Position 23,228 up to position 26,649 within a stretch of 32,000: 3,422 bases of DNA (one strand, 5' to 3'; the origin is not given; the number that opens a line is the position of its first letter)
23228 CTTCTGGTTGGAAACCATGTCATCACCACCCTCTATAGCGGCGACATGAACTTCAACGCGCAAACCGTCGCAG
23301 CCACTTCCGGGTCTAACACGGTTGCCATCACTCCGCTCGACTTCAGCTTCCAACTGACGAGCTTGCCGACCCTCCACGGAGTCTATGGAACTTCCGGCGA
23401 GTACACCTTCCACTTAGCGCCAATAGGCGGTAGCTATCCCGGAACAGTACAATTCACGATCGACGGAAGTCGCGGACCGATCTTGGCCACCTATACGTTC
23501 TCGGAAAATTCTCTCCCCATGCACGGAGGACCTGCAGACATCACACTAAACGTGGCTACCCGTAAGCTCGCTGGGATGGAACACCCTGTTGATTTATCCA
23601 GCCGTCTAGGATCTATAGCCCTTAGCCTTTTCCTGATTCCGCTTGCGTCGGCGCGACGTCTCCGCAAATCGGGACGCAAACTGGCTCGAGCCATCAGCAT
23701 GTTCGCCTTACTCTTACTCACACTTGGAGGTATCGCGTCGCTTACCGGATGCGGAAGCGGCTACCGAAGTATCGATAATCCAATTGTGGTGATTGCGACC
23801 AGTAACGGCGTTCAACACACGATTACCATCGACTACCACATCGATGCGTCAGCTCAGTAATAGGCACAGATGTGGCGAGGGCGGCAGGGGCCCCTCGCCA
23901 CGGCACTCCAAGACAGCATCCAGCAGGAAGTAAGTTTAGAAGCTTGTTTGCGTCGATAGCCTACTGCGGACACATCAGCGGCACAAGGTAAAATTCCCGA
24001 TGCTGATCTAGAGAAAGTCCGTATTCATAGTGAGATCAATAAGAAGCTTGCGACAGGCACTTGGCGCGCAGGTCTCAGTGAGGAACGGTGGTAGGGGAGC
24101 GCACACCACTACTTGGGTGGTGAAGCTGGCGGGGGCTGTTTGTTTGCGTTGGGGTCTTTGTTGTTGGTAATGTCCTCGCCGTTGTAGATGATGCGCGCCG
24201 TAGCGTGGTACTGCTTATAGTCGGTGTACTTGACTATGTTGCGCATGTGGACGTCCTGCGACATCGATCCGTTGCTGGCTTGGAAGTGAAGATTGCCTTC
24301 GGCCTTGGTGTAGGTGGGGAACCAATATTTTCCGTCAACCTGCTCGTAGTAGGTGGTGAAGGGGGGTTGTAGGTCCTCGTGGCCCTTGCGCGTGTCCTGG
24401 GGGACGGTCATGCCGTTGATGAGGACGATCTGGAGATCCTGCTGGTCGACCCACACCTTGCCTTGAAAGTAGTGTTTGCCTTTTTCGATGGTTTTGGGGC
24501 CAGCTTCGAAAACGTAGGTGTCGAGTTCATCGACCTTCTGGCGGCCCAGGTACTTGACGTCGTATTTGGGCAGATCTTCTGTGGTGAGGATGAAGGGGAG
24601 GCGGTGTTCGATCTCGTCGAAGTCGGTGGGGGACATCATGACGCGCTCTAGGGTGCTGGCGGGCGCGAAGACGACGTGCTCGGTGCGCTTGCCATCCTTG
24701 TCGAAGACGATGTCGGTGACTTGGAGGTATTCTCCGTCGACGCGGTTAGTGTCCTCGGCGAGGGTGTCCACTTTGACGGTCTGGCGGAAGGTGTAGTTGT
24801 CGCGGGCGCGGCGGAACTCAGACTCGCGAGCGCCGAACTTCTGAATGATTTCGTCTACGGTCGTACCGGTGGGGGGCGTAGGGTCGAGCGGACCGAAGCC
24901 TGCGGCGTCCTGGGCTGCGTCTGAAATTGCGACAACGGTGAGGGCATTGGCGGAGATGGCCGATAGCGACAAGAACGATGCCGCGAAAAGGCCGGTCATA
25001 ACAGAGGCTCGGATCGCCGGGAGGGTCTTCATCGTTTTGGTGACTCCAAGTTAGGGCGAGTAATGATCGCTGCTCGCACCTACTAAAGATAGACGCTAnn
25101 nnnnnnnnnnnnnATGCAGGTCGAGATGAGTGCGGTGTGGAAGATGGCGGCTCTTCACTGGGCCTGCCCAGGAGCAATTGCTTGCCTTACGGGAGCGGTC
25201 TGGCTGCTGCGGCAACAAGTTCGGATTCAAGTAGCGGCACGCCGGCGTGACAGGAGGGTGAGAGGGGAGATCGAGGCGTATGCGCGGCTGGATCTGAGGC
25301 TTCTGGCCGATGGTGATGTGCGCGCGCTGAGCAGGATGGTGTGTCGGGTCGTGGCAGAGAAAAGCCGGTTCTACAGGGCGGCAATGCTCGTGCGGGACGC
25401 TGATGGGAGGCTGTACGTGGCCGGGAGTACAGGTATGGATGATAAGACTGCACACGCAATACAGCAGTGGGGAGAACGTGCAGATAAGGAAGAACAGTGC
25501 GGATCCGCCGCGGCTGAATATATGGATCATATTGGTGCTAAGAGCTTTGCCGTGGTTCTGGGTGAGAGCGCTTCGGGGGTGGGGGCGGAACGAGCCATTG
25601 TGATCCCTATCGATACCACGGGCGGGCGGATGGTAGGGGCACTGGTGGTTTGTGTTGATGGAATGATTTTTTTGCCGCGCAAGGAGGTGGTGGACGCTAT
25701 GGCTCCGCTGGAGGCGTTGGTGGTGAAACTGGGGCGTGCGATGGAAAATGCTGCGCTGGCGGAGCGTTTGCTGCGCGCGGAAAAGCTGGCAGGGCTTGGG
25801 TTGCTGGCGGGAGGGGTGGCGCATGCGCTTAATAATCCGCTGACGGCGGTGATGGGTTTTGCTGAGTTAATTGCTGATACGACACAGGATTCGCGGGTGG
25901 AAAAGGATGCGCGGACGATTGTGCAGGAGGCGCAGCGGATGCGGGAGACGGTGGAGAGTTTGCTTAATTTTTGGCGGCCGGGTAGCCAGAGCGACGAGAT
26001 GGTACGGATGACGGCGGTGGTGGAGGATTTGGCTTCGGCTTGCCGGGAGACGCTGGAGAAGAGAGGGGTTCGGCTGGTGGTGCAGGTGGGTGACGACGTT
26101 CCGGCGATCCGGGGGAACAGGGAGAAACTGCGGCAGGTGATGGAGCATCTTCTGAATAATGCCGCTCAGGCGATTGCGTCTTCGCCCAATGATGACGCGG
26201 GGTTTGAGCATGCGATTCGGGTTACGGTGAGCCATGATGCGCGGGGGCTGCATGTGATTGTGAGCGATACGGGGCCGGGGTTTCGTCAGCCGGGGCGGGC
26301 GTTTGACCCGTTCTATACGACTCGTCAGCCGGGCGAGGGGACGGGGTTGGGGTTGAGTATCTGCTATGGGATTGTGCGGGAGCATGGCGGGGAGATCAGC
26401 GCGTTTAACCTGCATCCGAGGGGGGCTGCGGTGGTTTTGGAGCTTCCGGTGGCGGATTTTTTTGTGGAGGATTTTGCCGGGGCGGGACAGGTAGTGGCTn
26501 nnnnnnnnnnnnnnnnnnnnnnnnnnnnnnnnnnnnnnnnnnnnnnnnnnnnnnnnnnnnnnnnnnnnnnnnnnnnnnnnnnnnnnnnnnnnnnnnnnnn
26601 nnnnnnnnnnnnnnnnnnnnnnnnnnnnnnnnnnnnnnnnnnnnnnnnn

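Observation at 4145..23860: Giant protein with inverted polarity relative to known giant adhesins and no visible export partner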

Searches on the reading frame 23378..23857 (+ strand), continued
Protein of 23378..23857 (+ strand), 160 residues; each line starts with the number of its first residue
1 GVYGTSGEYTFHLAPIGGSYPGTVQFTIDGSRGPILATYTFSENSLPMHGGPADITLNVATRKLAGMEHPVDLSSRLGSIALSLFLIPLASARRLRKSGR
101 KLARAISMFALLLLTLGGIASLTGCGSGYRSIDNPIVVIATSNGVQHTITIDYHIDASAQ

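Call 51: search_protein_families(library=ncbifam, proteins=[P0128, P0129, P0143, P0148, P0064, P0206, P0261, P0300], max_evalue=1)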
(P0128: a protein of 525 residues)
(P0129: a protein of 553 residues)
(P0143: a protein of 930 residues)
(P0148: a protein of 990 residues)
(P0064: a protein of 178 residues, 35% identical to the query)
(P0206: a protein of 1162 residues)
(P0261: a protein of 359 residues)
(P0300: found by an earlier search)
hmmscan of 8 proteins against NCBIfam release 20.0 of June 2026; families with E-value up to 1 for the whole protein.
P0128 (525 aa): 3 families
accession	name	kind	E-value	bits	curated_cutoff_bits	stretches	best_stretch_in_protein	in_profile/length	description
NF012200.0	choice_anch_D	domain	6e-41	139.3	45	3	128-231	1-105/108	choice-of-anchor D domain-containing protein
NF058595.1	invert_tail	domain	5.2e-13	49.3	37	1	416-524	2-112/113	lipo-invert putative C-terminal anchoring domain-containing protein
NF007757.0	PRK10438.1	equivalog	0.29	10.3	249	1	425-469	121-164/256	amidohydrolase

P0129 (553 aa): 3 families
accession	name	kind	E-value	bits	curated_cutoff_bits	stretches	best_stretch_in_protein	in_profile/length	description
NF012200.0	choice_anch_D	domain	1.1e-51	173.8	45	4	51-159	1-107/108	choice-of-anchor D domain-containing protein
NF058595.1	invert_tail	domain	9.3e-13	48.5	37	1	462-552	21-112/113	lipo-invert putative C-terminal anchoring domain-containing protein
TIGR01451.2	B_ant_repeat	repeat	0.029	14.4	24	1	87-104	17-34/53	DUF11 type repeat protein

P0143 (930 aa): 3 families
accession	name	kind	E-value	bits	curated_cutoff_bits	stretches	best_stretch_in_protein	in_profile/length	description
NF012200.0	choice_anch_D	domain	4.8e-75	249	45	6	313-414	1-103/108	choice-of-anchor D domain-containing protein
NF058595.1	invert_tail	domain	6.2e-13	49.1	37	1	823-929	2-112/113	lipo-invert putative C-terminal anchoring domain-containing protein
NF045728.1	glycosyl_F510_1955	equivalog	5.5e-07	29.1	175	1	9-58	115-164/246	F510_1955 family glycosylhydrolase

P0148 (990 aa): 3 families
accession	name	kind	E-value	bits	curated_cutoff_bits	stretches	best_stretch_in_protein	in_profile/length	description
NF012200.0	choice_anch_D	domain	3.3e-79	262.4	45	6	488-591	1-105/108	choice-of-anchor D domain-containing protein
NF045527.1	LegT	equivalog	4.8e-05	22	1200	2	523-692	27-200/776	Dot/Icm T4SS effector LegT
NF045728.1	glycosyl_F510_1955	equivalog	0.0044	16.3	175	1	81-129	115-163/246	F510_1955 family glycosylhydrolase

P0064 (178 aa): 1 family
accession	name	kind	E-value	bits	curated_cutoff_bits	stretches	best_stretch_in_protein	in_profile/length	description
NF058595.1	invert_tail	domain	1.5e-15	57.5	37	1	70-177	4-112/113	lipo-invert putative C-terminal anchoring domain-containing protein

P0206 (1162 aa): 3 families
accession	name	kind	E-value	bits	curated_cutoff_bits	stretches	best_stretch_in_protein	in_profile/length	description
NF058595.1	invert_tail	domain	9.3e-21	74.3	37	2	1054-1162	1-113/113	lipo-invert putative C-terminal anchoring domain-containing protein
TIGR04214.1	CSLREA_Nterm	domain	6.5e-11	41.9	25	1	25-55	1-27/27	CSLREA domain-containing protein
TIGR03804.1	para_beta_helix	repeat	7.8e-06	25.5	19.45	2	454-480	15-39/44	parallel beta-helix repeat protein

P0261 (359 aa): 1 family
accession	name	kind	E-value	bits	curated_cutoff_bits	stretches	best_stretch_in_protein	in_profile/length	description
NF058595.1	invert_tail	domain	2.2e-15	57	37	1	252-359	1-113/113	lipo-invert putative C-terminal anchoring domain-containing protein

P0300 (1330 aa): 4 families
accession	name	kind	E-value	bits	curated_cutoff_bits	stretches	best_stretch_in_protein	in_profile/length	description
NF012200.0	choice_anch_D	domain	4.5e-39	133.3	45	3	1049-1145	1-102/108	choice-of-anchor D domain-containing protein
NF058595.1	invert_tail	domain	9.1e-16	58.2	37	1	1224-1329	2-112/113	lipo-invert putative C-terminal anchoring domain-containing protein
NF045728.1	glycosyl_F510_1955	equivalog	2.2e-10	40.3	175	2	742-791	114-163/246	F510_1955 family glycosylhydrolase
NF010237.0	PRK13684.1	equivalog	0.011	14.8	326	1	743-793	109-159/334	photosynthesis system II assembly factor Ycf48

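Call 62: find_encoding_contigs(protein=P0254, flank=8000, max_places=2)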
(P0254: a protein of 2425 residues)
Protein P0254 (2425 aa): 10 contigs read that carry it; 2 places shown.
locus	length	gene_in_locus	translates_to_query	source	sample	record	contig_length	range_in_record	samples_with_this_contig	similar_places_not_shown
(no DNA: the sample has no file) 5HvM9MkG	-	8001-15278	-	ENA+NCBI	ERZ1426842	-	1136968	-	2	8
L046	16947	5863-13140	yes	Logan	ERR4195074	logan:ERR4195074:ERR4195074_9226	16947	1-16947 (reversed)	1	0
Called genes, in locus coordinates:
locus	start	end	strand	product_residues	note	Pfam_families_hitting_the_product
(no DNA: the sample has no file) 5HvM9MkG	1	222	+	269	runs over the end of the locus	-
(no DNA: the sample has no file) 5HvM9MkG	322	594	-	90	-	PF11154:DUF2934 (weak)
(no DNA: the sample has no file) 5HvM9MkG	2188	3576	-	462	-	PF00772:DnaB, PF03796:DnaB_C, PF13481:AAA_25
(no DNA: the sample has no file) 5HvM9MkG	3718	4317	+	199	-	PF14534:DUF4440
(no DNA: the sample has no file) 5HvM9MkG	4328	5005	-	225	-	PF01467:CTP_transf_like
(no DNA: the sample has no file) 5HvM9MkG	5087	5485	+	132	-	PF07884:VKOR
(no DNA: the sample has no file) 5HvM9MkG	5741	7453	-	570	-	PF02225:PA (weak), PF04389:Peptidase_M28, PF01546:Peptidase_M20 (weak)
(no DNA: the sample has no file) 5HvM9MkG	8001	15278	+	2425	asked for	PF12371:TMEM131_like_N (faint), PF22067:Cep192_D3 (faint), PF24507:Ig_CFAP65_4th (faint), PF24771:Ig_CFAP74_1st (faint), PF15780:ASH (weak), PF22066:Cep192_D8 (faint), PF22073:Cep192_D4 (weak), PF22544:HYDIN_VesB_CFA65-like_Ig (weak)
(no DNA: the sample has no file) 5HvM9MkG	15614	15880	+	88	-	-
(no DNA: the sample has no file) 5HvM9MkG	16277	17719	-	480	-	-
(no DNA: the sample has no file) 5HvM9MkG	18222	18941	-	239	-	PF03544:TonB_C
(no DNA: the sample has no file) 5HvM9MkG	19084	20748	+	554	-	PF01204:Trehalase, PF22422:MGH1-like_GH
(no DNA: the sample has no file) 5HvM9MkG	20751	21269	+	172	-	-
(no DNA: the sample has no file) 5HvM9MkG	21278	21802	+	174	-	PF00578:AhpC-TSA, PF08534:Redoxin, PF00085:Thioredoxin (weak), PF13905:Thioredoxin_8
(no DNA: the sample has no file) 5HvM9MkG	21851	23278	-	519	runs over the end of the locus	PF01229:Glyco_hydro_39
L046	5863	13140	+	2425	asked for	PF12371:TMEM131_like_N (faint), PF22067:Cep192_D3 (faint), PF24507:Ig_CFAP65_4th (faint), PF24771:Ig_CFAP74_1st (faint), PF15780:ASH (weak), PF22066:Cep192_D8 (faint), PF22073:Cep192_D4 (weak), PF22544:HYDIN_VesB_CFA65-like_Ig (weak)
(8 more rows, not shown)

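Call 63: find_encoding_contigs(protein=P0052, flank=8000, max_places=2)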
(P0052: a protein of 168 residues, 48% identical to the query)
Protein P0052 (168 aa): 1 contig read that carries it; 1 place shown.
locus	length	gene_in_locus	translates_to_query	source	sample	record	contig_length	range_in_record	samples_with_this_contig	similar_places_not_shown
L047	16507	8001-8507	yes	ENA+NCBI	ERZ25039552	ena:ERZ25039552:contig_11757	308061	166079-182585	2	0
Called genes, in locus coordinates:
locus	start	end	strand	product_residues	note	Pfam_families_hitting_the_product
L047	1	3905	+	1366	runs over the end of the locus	PF15780:ASH (faint), PF19766:DUF6253 (faint), PF22065:Cep192_D7 (faint), PF22067:Cep192_D3 (faint), PF22076:Cep192_D6 (faint), PF22544:HYDIN_VesB_CFA65-like_Ig (faint), PF24291:Ig_CFAP65 (faint), PF24507:Ig_CFAP65_4th (faint), +5 more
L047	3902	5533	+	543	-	PF00763:THF_DHG_CYH (faint), PF14399:BtrH_N (faint), PF19766:DUF6253 (faint), PF22067:Cep192_D3 (faint), PF25249:Ig_CFAP65_7th (faint), PF15780:ASH (faint), PF22065:Cep192_D7 (faint), PF22076:Cep192_D6 (faint), +7 more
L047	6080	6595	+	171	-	PF24507:Ig_CFAP65_4th (faint)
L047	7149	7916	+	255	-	PF18676:MBG_2, PF16640:Big_3_5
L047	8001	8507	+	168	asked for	-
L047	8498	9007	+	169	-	-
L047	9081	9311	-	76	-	-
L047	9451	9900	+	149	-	PF01073:3Beta_HSD (weak), PF01370:Epimerase, PF02719:Polysacc_synt_2, PF04321:RmlD_sub_bind (weak), PF16363:GDP_Man_Dehyd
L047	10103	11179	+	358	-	PF01370:Epimerase, PF16363:GDP_Man_Dehyd, PF00483:NTP_transferase, PF12804:NTP_transf_3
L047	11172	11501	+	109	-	PF00483:NTP_transferase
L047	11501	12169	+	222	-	PF01370:Epimerase, PF04321:RmlD_sub_bind, PF16363:GDP_Man_Dehyd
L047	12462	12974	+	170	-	PF13242:Hydrolase_like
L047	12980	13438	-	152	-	-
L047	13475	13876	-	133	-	PF00908:dTDP_sugar_isom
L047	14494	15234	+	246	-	PF02397:Bac_transf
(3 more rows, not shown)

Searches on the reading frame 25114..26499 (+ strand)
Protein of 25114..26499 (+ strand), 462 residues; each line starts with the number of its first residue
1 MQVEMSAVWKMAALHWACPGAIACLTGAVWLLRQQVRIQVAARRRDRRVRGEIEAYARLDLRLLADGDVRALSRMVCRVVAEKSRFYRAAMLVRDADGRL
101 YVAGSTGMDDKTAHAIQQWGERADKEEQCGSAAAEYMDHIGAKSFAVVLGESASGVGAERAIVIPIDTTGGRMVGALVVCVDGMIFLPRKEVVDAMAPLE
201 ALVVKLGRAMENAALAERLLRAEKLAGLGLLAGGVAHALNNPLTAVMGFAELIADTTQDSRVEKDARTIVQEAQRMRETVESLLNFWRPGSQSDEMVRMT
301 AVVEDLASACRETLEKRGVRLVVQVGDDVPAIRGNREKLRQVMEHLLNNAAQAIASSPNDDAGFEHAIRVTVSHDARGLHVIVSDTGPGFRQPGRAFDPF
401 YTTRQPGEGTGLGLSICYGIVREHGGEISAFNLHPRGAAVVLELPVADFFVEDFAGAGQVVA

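Call 82: search_protein_families(library=ncbifam, proteins=[window:25114-26499:+], max_evalue=0.01)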
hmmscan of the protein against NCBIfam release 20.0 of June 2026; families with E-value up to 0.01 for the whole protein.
window:25114-26499:+ (462 aa): 69 families (the best 25 are shown)
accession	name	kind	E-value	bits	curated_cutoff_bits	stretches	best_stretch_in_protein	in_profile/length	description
NF008468.0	PRK11360.1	equivalog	1.9e-49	168.6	646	1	210-447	378-609/616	two-component system sensor histidine kinase AtoS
NF010411.0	PRK13837.1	equivalog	9.9e-43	146.2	647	1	209-447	431-676/828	two-component system VirA-like sensor kinase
NF052574.1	HisKinEspCMyxo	equivalog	3.3e-40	138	1200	1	213-448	402-639/785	serine histidine kinase EspC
NF007688.0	PRK10364.1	equivalog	5.9e-39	134.1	479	1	213-447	225-452/460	two-component system sensor histidine kinase ZraS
NF052573.1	HisKinEspAMyxo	equivalog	1.1e-32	113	1400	1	210-448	366-613/755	serine histidine kinase EspA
NF038348.1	T2SS_HK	subfamily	1.4e-30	106.3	450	2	270-446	405-573/574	histidine kinase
NF047466.1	hybrid_RR_LvrB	exception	1.9e-29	103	500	1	209-445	133-375/377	hybrid histidine kinase/response regulator LvrB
NF046020.1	HisKinCckABruc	equivalog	9.7e-29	99.8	1000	1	197-439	449-700/868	cell cycle histidine kinase CckA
NF046026.1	HisKinCckACaul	equivalog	8.7e-28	96.8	1000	1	213-447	287-533/678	cell cycle histidine kinase CckA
NF047497.1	HK_LIC_12097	equivalog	1e-25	90.3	500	1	215-430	137-351/367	LIC_12097 family sensor histidine kinase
NF046044.1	PnpS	equivalog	1.1e-25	90.5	400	1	235-445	177-390/390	two-component system histidine kinase PnpS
NF008312.0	PRK11100.1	equivalog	4.3e-25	88.5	356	1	235-446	263-474/477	two-component system sensor histidine kinase CreC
NF010076.0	PRK13557.1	subfamily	5.5e-25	87.8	631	1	217-450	152-398/540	histidine kinase famiy protein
TIGR02966.1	phoR_proteo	equivalog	2.1e-23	82.9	334.2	1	235-429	121-318/333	phosphate regulon sensor histidine kinase PhoR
NF041777.1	sens_FixL_Rhizob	equivalog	5e-20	71.6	850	1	217-448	251-483/485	sensor protein FixL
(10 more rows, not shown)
